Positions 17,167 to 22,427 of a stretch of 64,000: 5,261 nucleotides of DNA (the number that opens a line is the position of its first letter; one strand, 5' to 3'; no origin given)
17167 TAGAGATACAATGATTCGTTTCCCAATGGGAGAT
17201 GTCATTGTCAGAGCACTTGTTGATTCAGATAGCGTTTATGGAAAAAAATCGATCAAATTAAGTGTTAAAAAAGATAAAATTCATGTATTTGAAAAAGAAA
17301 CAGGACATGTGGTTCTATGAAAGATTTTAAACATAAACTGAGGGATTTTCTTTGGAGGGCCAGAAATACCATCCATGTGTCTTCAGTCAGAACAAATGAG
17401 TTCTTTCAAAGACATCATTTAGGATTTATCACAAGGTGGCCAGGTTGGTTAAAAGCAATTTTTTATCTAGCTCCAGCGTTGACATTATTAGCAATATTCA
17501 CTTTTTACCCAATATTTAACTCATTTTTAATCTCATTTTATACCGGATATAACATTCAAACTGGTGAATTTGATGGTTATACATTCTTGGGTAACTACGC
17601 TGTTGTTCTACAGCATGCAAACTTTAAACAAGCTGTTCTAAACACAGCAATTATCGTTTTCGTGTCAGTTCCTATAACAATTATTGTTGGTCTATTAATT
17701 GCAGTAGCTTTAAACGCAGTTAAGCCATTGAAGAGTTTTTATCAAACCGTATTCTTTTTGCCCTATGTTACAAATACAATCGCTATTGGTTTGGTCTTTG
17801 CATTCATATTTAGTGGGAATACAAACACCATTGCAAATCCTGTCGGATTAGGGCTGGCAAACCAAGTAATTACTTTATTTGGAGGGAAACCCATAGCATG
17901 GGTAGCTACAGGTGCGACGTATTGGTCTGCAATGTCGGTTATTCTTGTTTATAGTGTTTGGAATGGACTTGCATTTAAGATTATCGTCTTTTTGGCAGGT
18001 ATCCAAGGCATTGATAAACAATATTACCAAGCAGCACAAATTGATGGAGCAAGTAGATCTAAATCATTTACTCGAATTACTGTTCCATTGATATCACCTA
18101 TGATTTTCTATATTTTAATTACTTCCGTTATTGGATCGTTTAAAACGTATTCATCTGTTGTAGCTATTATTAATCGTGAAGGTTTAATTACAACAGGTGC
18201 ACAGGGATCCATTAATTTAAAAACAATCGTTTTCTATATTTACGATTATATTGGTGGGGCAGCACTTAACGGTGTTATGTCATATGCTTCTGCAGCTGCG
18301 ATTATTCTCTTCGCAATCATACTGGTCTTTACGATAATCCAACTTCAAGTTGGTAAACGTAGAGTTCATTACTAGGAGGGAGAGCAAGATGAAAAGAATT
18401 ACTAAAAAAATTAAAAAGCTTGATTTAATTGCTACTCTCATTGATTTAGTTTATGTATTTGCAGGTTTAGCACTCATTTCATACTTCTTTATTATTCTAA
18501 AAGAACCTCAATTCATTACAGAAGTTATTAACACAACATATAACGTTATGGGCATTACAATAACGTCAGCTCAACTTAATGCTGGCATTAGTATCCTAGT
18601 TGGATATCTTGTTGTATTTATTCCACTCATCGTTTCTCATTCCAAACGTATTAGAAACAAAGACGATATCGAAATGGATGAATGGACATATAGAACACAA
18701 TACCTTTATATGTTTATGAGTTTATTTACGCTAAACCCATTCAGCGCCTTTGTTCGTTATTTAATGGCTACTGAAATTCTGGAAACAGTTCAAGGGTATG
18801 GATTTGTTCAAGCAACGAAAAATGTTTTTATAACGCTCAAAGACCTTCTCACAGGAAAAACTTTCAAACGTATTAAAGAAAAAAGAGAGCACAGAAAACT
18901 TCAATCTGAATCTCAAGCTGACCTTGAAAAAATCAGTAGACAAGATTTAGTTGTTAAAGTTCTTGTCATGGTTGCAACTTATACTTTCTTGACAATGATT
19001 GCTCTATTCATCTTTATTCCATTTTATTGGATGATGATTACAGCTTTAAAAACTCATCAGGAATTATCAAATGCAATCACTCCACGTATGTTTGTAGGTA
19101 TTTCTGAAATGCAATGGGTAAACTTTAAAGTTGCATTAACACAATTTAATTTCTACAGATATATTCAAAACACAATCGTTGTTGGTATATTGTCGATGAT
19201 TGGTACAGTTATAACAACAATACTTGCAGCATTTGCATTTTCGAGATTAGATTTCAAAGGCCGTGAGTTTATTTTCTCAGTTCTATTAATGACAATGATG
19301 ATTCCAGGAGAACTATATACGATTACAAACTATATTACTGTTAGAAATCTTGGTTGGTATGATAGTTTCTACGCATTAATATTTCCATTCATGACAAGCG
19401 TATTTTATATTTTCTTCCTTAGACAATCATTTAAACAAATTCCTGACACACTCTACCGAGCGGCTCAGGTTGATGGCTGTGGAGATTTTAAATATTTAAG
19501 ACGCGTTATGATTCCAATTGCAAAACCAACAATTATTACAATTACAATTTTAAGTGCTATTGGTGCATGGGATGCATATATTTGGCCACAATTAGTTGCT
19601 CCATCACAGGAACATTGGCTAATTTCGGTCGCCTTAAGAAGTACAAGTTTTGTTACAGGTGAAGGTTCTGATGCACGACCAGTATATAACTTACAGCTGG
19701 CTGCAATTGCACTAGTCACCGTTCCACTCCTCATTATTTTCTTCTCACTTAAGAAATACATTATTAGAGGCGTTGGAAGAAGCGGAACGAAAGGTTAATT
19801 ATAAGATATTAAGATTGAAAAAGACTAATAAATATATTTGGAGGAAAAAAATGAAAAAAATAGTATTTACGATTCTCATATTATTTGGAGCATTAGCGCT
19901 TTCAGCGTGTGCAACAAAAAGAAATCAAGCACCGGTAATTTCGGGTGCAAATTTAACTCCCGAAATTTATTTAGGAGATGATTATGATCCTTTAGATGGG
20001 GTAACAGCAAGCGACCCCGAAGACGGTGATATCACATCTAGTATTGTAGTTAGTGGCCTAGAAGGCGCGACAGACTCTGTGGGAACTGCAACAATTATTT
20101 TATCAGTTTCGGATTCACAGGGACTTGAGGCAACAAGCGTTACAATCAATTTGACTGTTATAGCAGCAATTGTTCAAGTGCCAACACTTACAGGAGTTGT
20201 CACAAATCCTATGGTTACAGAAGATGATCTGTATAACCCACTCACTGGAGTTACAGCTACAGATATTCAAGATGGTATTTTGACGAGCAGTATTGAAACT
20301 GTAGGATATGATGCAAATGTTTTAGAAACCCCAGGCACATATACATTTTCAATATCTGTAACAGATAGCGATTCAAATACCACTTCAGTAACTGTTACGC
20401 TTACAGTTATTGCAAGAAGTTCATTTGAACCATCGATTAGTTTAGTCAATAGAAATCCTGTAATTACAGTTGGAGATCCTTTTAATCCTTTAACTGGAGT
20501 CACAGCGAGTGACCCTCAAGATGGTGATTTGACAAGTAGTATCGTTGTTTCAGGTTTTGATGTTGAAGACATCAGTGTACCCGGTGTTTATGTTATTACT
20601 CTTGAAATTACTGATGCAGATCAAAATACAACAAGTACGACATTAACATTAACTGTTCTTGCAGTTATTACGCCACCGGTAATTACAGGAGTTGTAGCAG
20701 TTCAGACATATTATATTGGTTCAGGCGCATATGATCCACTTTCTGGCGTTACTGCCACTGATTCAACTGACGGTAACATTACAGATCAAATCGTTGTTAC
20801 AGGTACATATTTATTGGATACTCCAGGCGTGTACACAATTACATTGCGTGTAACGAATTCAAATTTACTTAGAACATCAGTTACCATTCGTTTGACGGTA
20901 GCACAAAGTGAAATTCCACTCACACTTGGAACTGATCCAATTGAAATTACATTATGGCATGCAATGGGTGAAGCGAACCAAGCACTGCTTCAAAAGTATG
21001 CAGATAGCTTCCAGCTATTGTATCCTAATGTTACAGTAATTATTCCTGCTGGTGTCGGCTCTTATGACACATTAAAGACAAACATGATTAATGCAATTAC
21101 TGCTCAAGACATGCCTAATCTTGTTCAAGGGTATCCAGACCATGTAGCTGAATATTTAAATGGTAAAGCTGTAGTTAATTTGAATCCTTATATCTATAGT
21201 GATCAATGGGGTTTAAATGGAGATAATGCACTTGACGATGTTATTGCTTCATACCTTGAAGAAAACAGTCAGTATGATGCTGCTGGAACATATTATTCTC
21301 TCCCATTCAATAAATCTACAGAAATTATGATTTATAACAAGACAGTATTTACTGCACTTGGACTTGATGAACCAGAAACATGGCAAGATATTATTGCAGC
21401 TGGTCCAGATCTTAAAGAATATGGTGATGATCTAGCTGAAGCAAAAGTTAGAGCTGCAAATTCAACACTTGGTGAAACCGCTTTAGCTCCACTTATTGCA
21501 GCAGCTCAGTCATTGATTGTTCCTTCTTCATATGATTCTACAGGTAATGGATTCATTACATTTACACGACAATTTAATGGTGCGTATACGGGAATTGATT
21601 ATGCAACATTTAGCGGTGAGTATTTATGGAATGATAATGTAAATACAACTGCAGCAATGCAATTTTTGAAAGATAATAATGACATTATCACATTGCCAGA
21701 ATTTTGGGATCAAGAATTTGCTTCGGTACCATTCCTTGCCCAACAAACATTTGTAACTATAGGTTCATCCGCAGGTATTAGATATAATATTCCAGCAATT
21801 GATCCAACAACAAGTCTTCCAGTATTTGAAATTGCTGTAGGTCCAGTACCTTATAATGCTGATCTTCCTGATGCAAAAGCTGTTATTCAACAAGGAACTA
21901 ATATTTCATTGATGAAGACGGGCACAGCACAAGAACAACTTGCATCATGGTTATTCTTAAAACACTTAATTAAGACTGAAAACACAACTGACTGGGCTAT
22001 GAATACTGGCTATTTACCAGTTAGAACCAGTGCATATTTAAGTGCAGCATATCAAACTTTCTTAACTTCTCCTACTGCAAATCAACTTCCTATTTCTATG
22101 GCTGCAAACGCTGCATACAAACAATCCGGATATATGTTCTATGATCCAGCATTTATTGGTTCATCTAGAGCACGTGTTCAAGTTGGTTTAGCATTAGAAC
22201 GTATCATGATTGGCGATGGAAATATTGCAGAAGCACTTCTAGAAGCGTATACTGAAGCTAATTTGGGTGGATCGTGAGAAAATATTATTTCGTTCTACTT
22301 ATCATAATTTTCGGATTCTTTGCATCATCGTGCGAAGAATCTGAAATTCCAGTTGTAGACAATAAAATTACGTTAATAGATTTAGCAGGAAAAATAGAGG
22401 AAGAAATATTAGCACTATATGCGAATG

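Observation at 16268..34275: Candidate system for extracellular DNA capture, digestion and import: CUT1 ABC importer, two SNase lipoproteins, an LTD/OB giant lipoprotein and tandem NrnA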

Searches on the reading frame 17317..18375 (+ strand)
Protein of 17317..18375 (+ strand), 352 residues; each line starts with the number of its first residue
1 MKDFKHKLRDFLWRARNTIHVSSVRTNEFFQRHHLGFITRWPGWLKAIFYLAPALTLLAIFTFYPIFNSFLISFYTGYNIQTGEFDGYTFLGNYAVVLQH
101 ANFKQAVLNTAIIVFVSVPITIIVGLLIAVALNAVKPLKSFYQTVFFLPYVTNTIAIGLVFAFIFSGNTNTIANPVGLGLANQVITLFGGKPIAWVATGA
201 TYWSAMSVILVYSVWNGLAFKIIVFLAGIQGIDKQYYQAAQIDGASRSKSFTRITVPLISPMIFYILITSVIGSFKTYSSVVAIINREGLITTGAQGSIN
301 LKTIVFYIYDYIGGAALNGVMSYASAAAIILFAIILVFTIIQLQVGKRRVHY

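Call 4: search_protein_families(library=pfam, proteins=[window:17317-18375:+], max_evalue=0.01)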
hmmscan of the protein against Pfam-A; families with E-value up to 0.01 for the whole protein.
window:17317-18375:+ (352 aa): 1 family
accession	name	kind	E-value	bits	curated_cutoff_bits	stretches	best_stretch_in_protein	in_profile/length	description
PF00528.27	BPD_transp_1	-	3e-15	56.8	26.4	1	122-348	2-181/184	Binding-protein-dependent transport system inner membrane component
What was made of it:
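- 17317..18375 (+): Permease 1 (UgpA/MalF-like, EAA loop). BPD_transp_1 E=3e-15 (call 4).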

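Call 5: search_protein_families(library=ncbifam, proteins=[window:17317-18375:+], max_evalue=0.001)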
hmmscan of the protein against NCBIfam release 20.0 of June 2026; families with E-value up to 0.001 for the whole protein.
window:17317-18375:+ (352 aa): 7 families
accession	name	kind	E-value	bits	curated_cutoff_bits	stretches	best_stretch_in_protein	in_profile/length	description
NF007852.0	PRK10561.1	equivalog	1.5e-19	71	335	1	49-352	16-294/295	sn-glycerol-3-phosphate ABC transporter permease UgpA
NF008232.0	PRK10999.1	equivalog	7.5e-14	51.3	392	1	93-349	269-518/520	maltose ABC transporter permease MalF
NF040931.1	ABC_arch_GlcT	equivalog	7.1e-12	45.5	360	1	52-338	3-267/278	glucose ABC transporter permease GlcT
TIGR03262.1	PhnU2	equivalog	3.7e-06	25.9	593.25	1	54-265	10-192/546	putative 2-aminoethylphosphonate ABC transporter permease subunit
TIGR00969.1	3a0106s02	subfamily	4.1e-06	26.5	240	1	94-344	50-270/272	sulfate ABC transporter permease subunit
NF007044.0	PRK09497.1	equivalog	0.00023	20.7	348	1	55-264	16-208/285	spermidine/putrescine ABC transporter permease PotB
NF007047.0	PRK09500.1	equivalog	0.00029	20.5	326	0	210-268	132-190/257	spermidine/putrescine ABC transporter permease PotC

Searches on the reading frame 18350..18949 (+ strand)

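Call 54: search_protein_families(library=pfam, proteins=[window:18350-18949:+], max_evalue=5)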
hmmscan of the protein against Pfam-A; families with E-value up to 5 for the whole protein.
window:18350-18949:+ (200 aa): 2 families
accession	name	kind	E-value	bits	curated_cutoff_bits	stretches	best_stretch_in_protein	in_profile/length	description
PF02334.22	RTP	-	0.058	14.3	26.7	1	139-185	28-74/113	Replication terminator protein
PF06024.17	Orf78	-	0.99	10.2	29.4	1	14-56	52-94/101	Orf78 (ac78)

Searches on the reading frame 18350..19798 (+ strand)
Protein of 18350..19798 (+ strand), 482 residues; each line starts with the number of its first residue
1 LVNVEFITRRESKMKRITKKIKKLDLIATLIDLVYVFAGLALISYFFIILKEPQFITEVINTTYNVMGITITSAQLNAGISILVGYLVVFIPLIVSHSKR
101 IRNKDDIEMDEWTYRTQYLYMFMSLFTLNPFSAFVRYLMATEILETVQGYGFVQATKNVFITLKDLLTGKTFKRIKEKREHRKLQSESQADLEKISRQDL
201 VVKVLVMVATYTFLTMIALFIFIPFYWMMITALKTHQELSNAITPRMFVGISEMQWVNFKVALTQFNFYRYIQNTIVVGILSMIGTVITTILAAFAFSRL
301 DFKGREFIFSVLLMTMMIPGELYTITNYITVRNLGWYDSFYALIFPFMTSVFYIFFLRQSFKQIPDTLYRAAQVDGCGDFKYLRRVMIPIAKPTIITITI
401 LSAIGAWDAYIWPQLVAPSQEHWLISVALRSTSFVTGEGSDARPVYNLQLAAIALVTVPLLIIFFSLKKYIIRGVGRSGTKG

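Call 4: search_protein_families(library=pfam, proteins=[window:18350-19798:+], max_evalue=0.01)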
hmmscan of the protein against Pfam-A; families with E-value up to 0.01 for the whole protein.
window:18350-19798:+ (482 aa): 1 family
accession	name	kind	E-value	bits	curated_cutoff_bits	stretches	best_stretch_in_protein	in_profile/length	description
PF00528.27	BPD_transp_1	-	1.3e-15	58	26.4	1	291-475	6-182/184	Binding-protein-dependent transport system inner membrane component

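Call 5: search_protein_families(library=ncbifam, proteins=[window:18350-19798:+], max_evalue=0.001)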
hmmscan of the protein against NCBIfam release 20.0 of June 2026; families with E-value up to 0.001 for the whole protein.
window:18350-19798:+ (482 aa): 8 families
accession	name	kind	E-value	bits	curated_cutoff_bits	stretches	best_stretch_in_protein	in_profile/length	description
NF008210.0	PRK10973.1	equivalog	2.8e-25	89.6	297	1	209-476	11-277/281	sn-glycerol-3-phosphate ABC transporter permease UgpE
NF040932.1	ABC_arch_GlcU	equivalog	1.2e-24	87.4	340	1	211-479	6-268/272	glucose ABC transporter permease GlcU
NF008231.0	PRK10998.1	equivalog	2.1e-17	63.6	261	1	206-482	13-296/296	maltose ABC transporter permease MalG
NF007047.0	PRK09500.1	equivalog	2.1e-09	37.4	326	1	210-410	7-200/257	spermidine/putrescine ABC transporter permease PotC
TIGR01581.1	Mo_ABC_porter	hypoth_equivalog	2.2e-09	37.2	210.3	1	252-404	3-172/225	ABC transporter permease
NF006939.0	PRK09421.1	equivalog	2.7e-05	23.7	262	0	271-406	11-164/230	molybdate ABC transporter permease subunit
NF040839.1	tungstate_WtpB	equivalog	0.00056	19.6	340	1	252-402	26-189/251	tungstate ABC transporter permease WtpB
TIGR02141.1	modB_ABC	equivalog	0.00097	18.8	182.6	1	276-402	4-144/208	molybdate ABC transporter permease subunit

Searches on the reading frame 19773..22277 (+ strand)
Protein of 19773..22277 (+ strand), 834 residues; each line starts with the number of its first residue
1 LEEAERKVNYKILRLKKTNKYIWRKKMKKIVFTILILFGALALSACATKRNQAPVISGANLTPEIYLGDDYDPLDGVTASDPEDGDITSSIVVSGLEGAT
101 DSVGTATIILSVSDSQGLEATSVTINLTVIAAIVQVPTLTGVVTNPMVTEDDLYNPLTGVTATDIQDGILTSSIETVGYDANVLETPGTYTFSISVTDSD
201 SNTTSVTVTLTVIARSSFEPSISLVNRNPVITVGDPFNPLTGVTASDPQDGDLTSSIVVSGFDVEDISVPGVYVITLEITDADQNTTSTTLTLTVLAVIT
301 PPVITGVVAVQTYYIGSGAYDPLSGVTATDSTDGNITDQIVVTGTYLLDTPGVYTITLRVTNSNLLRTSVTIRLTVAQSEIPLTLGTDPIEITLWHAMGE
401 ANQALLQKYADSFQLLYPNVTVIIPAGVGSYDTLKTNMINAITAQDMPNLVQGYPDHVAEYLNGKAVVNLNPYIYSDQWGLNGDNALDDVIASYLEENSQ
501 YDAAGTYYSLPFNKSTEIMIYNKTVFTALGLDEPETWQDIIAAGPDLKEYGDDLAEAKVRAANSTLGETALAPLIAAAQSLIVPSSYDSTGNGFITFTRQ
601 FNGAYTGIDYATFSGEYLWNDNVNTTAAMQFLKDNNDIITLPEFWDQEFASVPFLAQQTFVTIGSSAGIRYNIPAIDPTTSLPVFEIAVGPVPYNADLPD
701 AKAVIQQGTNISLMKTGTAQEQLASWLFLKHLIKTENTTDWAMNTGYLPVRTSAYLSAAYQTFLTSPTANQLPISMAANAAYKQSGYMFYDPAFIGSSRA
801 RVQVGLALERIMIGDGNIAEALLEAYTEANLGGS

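Call 4: search_protein_families(library=pfam, proteins=[window:19773-22277:+], max_evalue=0.01)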
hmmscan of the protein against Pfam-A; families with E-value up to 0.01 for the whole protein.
window:19773-22277:+ (834 aa): 7 families
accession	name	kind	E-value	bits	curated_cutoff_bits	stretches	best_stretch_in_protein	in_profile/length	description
PF16403.11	Bact_surface_Ig-like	-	2.1e-27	95.4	27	4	230-295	10-71/71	Bacterial surface protein, Ig-like domain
PF13416.11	SBP_bac_8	-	6.1e-26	92.3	27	1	409-761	2-272/279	Bacterial extracellular solute-binding protein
PF18981.6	InlK_D3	-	3.4e-07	30.7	25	0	177-212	38-75/75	Internalin K domain (D3/D4)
PF07495.19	Y_Y_Y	-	6.9e-06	26.3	26.6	0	186-212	36-62/65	Y_Y_Y domain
PF05345.18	He_PIG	-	3.9e-05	24.5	24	0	186-212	69-95/96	Putative Ig domain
PF18911.6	PKD_4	-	0.0018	18.8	27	0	333-375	43-84/85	PKD domain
PF22352.2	K319L-like_PKD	-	0.0052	17.2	27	0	186-212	58-84/84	K319L-like, PKD domain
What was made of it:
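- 19851..22277 (+): Solute-binding lipoprotein: four Ig-like stalk domains plus a CUT1 binding domain that resembles a dinucleotide-binding protein. Pfam (call 4).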

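Call 5: search_protein_families(library=ncbifam, proteins=[window:19773-22277:+], max_evalue=0.001)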
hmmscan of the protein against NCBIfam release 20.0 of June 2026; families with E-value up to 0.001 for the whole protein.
window:19773-22277:+ (834 aa): 4 families
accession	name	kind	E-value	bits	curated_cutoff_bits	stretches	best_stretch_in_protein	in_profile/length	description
NF008211.0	PRK10974.1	equivalog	2.9e-23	82.1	411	2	388-551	25-185/439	sn-glycerol-3-phosphate ABC transporter substrate-binding protein UgpB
NF045826.1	lipo_P68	equivalog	1.6e-05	23.6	200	1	429-526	82-173/669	P68 family surface lipoprotein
TIGR03850.1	bind_CPR_0540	equivalog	0.0001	21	299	1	432-551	72-195/437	carbohydrate ABC transporter substrate-binding protein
TIGR03769.1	P_ac_wall_RPT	domain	0.00063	20.3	30.9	0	187-212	12-39/41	TIGR03769 domain-containing protein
